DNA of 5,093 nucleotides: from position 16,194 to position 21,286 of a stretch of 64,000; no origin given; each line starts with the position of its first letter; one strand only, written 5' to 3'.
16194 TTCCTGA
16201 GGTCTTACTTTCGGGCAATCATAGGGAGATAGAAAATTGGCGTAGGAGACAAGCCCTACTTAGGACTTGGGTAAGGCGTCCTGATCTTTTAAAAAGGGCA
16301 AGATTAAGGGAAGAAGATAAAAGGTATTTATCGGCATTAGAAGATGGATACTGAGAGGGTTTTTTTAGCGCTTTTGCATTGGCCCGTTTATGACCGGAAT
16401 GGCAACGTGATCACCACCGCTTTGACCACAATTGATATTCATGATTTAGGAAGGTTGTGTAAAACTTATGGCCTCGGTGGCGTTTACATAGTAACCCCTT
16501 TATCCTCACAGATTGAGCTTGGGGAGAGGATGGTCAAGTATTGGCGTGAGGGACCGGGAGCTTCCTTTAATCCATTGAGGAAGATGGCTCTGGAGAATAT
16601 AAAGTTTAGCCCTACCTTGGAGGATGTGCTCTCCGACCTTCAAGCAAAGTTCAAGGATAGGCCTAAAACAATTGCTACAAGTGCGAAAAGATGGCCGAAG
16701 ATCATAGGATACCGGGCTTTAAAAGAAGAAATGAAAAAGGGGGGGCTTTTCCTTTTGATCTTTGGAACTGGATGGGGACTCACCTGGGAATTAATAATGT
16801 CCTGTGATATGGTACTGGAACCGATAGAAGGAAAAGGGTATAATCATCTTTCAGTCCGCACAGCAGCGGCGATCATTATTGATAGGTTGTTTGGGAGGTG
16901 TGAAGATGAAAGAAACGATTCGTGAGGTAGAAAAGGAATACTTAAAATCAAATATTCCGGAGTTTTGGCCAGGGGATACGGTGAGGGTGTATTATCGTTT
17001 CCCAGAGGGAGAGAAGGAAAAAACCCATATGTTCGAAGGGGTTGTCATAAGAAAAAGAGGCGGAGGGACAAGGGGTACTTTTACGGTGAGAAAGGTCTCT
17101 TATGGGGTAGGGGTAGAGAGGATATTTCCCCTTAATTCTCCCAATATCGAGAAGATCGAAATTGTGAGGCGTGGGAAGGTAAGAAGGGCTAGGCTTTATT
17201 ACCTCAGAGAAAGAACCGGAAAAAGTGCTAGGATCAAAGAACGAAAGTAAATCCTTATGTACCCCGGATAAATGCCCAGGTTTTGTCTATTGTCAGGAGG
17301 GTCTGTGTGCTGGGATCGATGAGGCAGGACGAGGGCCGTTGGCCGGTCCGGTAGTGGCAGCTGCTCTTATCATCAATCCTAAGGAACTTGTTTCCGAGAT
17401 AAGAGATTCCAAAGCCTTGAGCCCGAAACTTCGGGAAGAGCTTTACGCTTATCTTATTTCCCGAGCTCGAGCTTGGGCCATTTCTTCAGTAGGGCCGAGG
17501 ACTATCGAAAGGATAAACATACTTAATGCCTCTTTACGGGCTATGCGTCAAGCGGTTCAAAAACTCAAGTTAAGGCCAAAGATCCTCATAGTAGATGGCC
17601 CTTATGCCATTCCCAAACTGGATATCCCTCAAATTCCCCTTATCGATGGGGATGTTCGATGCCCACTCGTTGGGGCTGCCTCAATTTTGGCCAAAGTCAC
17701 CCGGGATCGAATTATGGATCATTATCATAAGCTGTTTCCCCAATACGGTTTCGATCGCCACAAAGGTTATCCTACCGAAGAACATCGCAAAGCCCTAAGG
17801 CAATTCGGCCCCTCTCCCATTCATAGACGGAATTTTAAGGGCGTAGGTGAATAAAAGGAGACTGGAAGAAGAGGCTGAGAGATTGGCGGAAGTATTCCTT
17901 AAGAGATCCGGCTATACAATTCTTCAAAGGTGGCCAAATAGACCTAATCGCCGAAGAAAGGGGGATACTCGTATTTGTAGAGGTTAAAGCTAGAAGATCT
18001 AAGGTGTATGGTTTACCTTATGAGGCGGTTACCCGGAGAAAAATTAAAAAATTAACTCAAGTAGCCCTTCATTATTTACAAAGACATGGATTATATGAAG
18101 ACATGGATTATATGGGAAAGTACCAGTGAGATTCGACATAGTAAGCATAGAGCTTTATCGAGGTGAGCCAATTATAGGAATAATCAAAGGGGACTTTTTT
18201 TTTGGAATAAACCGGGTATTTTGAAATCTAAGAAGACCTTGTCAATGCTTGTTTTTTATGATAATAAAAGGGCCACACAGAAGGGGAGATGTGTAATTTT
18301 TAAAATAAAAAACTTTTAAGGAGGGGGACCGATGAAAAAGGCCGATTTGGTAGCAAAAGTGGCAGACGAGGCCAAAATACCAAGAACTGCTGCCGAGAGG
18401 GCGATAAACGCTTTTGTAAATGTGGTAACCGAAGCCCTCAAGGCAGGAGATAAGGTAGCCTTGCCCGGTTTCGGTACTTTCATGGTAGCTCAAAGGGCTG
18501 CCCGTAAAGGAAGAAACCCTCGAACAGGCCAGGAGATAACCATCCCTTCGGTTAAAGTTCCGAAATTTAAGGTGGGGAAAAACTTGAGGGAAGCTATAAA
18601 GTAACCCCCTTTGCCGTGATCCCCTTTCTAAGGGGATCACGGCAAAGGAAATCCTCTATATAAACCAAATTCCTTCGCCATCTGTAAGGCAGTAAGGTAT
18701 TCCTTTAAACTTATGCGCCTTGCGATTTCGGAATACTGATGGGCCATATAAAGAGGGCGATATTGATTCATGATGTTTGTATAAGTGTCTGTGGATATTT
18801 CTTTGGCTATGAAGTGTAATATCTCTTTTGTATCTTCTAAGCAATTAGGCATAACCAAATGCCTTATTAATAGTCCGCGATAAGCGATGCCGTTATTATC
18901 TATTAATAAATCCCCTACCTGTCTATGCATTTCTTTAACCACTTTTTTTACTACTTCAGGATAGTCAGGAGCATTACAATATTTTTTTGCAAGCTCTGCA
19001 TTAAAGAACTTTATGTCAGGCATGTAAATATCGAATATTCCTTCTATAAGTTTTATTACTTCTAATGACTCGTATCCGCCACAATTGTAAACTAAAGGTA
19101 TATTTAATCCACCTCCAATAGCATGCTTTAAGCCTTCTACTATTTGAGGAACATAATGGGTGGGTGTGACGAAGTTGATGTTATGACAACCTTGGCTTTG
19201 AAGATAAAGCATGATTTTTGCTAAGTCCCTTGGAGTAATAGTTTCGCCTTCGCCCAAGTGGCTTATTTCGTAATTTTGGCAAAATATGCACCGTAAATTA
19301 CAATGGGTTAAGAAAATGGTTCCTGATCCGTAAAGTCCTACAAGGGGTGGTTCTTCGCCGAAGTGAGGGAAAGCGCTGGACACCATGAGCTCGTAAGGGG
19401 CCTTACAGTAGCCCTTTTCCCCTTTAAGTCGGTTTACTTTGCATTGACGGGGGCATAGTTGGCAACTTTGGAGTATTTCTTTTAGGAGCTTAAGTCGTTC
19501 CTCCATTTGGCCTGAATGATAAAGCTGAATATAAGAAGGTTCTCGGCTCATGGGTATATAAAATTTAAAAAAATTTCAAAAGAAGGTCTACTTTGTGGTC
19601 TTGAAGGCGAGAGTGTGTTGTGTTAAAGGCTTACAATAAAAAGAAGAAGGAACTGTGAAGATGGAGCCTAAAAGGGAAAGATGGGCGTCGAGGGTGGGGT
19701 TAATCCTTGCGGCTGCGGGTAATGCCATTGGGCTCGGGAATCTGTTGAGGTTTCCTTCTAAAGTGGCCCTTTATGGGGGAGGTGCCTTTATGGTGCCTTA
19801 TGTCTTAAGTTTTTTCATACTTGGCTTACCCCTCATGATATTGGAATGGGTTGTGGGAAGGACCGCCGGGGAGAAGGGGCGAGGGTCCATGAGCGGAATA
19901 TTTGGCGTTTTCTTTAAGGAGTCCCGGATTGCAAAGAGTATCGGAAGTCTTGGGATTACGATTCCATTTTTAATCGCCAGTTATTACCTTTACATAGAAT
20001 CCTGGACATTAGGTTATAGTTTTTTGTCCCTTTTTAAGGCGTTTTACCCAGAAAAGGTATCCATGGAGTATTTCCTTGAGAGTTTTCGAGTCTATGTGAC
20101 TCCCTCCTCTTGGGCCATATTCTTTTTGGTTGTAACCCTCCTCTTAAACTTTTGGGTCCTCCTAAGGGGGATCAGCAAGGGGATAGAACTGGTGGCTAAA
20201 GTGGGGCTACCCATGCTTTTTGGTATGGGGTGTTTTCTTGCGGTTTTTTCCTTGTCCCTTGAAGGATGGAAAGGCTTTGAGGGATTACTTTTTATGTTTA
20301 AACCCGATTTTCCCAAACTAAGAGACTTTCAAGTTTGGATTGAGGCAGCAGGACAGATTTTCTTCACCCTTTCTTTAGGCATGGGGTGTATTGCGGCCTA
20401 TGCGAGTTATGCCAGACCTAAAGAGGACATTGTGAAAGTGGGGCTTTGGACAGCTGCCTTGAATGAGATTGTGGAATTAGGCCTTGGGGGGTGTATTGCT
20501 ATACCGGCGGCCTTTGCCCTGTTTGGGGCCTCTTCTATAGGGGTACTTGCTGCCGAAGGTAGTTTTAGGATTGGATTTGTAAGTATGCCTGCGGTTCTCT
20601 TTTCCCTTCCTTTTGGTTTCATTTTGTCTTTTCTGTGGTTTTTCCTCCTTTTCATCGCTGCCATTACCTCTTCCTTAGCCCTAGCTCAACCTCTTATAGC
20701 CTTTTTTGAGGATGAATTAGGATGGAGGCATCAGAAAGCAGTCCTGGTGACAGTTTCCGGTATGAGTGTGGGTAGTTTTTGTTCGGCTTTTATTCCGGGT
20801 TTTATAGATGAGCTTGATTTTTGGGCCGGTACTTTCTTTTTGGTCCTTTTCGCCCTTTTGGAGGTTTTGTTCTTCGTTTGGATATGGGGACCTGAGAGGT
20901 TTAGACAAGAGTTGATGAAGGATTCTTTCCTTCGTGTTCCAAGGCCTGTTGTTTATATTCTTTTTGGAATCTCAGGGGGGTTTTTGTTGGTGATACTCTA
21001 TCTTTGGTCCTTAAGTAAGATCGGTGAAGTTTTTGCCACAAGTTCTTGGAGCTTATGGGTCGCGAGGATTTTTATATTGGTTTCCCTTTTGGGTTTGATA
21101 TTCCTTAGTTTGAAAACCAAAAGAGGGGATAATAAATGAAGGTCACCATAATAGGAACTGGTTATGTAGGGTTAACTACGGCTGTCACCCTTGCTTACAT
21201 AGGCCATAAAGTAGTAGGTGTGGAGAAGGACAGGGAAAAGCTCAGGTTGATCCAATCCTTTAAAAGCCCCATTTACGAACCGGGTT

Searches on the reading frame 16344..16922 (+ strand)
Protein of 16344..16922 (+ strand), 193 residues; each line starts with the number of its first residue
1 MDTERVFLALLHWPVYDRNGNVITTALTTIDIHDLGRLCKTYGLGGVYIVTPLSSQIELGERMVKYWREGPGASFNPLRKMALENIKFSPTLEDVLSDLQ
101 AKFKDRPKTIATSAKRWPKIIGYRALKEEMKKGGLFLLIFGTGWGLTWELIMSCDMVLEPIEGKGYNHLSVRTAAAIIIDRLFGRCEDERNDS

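Call 17: search_protein_families(library=pfam, proteins=[window:16344-16922:+], max_evalue=0.001)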
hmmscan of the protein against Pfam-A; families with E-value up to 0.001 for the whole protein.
window:16344-16922:+ (193 aa): 1 family
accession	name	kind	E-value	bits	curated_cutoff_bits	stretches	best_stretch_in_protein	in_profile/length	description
PF09936.14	Methyltrn_RNA_4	-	2e-65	220.5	22.6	1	6-184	2-182/182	SAM-dependent RNA methyltransferase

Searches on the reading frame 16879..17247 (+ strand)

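Call 17: search_protein_families(library=pfam, proteins=[window:16879-17247:+], max_evalue=0.001)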
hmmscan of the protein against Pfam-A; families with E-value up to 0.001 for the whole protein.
window:16879-17247:+ (123 aa): 1 family
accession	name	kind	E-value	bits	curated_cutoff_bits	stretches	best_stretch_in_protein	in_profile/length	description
PF01245.26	Ribosomal_L19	-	9.4e-49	164.5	22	1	13-122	2-111/111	Ribosomal protein L19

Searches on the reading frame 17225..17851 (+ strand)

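Call 17: search_protein_families(library=pfam, proteins=[window:17225-17851:+], max_evalue=0.001)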
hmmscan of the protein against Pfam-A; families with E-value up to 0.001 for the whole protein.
window:17225-17851:+ (209 aa): 1 family
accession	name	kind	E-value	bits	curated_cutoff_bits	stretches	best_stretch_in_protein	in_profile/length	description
PF01351.25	RNase_HII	-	6.9e-36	124.5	25.8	1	29-205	1-197/199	Ribonuclease HII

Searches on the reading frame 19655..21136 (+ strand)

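Call 27: search_protein_families(library=pfam, proteins=[window:19655-21136:+], max_evalue=0.00001)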
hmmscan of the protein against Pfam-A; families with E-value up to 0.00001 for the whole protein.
window:19655-21136:+ (494 aa): 1 family
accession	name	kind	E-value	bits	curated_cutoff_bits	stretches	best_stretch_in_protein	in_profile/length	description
PF00209.24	SNF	-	1.7e-49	169.4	27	2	158-484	180-513/524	Sodium:neurotransmitter symporter family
